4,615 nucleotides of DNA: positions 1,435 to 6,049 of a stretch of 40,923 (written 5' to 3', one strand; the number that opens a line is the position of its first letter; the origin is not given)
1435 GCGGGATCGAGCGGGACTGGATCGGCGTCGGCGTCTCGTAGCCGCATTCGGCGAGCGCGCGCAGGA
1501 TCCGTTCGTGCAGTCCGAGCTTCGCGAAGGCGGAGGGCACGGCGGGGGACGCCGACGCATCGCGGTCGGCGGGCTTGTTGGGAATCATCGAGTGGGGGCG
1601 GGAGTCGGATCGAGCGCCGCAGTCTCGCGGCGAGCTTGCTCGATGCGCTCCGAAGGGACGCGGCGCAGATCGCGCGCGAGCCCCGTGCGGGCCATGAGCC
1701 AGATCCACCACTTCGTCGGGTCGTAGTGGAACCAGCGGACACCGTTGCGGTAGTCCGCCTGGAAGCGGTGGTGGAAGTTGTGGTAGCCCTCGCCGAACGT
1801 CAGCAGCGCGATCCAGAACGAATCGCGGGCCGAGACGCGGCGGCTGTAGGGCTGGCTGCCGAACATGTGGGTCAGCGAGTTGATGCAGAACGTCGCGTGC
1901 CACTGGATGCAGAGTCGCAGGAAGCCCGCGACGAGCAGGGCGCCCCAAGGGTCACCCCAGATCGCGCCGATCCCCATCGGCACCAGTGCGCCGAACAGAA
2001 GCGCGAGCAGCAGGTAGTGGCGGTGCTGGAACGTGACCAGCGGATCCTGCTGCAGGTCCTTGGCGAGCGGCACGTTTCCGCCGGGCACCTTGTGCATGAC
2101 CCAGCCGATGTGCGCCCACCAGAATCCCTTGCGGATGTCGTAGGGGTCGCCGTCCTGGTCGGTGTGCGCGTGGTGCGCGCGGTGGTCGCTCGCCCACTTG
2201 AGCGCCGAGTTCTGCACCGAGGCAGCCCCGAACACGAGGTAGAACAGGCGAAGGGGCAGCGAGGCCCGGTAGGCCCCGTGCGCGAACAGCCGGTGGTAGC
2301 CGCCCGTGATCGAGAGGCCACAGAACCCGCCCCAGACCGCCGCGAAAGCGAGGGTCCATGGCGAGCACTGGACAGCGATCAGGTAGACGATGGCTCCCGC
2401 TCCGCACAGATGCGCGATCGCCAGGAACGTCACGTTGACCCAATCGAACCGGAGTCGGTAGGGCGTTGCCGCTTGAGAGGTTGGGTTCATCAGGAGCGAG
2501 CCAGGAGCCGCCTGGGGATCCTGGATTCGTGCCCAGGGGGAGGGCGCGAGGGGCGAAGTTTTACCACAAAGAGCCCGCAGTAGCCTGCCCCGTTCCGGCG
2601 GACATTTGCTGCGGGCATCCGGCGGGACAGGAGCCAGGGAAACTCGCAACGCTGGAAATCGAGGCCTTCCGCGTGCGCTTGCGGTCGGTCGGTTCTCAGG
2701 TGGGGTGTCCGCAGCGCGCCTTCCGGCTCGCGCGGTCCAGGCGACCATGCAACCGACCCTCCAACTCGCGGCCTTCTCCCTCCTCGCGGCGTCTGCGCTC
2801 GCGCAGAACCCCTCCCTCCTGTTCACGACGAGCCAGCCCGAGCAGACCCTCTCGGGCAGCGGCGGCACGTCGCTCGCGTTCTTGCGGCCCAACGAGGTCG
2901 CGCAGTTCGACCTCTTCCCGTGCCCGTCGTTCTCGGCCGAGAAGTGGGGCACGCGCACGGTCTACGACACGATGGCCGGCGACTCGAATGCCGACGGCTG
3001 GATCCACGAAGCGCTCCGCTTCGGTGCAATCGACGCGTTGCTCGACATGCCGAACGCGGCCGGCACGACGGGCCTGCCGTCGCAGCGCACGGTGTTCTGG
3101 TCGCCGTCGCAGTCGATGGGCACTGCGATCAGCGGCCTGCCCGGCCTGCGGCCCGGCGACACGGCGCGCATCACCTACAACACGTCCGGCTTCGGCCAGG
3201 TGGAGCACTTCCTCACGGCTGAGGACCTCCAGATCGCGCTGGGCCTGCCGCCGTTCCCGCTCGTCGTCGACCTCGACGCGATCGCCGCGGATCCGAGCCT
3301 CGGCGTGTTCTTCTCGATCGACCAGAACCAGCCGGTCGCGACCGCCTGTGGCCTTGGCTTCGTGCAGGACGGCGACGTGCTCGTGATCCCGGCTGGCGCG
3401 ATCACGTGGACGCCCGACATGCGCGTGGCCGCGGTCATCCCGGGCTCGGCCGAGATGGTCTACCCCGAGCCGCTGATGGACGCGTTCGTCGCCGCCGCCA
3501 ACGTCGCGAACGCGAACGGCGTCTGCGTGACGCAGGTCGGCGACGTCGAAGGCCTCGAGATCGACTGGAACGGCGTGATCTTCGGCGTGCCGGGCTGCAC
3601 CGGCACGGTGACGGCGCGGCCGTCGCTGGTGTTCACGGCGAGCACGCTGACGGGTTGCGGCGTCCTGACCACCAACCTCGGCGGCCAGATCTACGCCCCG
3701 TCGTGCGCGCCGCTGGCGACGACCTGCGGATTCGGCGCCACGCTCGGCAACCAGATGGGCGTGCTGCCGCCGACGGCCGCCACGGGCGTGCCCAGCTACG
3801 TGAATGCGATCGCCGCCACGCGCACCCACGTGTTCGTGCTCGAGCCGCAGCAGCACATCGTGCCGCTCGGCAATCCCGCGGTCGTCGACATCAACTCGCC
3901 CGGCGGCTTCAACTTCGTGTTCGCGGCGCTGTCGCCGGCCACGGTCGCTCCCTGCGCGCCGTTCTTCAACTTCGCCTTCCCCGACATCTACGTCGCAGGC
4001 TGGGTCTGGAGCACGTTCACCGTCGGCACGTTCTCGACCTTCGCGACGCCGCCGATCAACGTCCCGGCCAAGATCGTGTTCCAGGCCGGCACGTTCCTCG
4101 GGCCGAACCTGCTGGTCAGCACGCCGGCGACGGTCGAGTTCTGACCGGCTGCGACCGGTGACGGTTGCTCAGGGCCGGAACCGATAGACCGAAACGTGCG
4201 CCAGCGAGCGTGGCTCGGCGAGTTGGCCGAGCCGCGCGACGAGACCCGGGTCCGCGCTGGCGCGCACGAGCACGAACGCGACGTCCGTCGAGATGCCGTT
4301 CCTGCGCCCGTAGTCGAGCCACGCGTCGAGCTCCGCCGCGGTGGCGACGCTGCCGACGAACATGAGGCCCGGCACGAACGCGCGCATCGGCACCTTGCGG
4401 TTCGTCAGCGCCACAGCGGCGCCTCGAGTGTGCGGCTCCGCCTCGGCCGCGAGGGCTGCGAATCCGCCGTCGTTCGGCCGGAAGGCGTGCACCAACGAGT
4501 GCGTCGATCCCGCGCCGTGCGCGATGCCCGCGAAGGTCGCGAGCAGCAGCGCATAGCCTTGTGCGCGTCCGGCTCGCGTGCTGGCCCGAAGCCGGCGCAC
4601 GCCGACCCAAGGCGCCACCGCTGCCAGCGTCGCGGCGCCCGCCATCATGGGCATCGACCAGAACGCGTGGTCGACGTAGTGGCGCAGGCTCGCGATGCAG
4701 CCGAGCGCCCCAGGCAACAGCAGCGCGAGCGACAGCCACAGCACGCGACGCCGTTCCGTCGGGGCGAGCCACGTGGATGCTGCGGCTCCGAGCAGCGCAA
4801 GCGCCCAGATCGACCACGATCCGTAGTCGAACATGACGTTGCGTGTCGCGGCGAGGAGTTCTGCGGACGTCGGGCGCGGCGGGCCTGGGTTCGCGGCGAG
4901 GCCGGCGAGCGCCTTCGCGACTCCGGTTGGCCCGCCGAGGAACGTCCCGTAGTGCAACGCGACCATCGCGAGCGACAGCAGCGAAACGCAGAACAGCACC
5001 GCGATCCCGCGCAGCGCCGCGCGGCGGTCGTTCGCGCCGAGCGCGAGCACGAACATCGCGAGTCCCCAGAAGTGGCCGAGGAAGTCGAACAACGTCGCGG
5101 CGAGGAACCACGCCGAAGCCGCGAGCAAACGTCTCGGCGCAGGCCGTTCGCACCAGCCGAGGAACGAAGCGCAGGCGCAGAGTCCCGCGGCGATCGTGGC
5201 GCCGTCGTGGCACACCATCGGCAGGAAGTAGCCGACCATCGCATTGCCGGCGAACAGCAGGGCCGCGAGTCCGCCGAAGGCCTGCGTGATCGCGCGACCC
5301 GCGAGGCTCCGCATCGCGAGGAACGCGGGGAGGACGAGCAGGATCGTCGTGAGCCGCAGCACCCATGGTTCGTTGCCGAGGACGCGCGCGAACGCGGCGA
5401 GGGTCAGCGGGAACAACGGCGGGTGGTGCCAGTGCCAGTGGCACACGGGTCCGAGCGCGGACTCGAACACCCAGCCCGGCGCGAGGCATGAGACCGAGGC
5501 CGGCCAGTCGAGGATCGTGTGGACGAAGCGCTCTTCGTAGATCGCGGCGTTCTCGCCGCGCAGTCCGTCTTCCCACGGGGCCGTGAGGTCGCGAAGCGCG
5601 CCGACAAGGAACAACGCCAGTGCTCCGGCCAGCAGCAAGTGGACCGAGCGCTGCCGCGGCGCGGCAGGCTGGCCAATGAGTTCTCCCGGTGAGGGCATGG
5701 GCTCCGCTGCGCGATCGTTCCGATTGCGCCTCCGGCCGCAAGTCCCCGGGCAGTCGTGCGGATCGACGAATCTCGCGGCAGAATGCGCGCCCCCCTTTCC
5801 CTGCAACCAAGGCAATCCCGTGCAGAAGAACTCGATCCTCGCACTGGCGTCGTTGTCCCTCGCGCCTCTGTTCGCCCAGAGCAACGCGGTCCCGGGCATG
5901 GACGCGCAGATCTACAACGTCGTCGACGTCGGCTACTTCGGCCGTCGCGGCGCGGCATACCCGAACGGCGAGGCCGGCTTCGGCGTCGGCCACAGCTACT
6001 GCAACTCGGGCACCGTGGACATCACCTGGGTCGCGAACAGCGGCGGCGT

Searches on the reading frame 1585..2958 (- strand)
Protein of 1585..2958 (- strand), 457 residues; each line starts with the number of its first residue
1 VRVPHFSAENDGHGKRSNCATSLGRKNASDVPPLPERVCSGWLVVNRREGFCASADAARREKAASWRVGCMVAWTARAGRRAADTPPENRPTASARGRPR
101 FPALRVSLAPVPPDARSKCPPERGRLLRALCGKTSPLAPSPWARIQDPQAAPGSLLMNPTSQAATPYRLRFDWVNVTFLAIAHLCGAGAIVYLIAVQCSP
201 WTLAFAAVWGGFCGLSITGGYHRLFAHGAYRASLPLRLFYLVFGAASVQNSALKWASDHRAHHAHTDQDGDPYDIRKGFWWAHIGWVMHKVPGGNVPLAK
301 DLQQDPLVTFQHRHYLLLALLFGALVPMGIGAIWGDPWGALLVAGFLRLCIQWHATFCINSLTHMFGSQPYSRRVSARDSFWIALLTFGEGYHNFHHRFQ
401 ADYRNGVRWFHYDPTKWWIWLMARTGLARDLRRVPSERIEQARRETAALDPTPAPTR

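Call 58: search_protein_families(library=pfam, max_evalue=0.00001, proteins=[window:1585-2958:-])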
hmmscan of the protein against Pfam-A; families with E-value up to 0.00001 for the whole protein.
window:1585-2958:- (457 aa): 1 family
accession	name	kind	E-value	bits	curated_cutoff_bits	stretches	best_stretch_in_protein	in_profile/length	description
PF00487.30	FA_desaturase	-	5.4e-17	62.8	29.7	1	200-420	2-239/253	Fatty acid desaturase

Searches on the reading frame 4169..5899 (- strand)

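Call 58: search_protein_families(library=pfam, max_evalue=0.00001, proteins=[window:4169-5899:-])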
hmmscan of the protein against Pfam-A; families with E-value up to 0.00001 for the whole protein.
window:4169-5899:- (576 aa): 1 family
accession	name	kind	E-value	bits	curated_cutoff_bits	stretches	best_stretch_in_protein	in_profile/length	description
PF13231.12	PMT_2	-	1.6e-08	35.4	26.1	1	158-314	1-155/160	Dolichyl-phosphate-mannose-protein mannosyltransferase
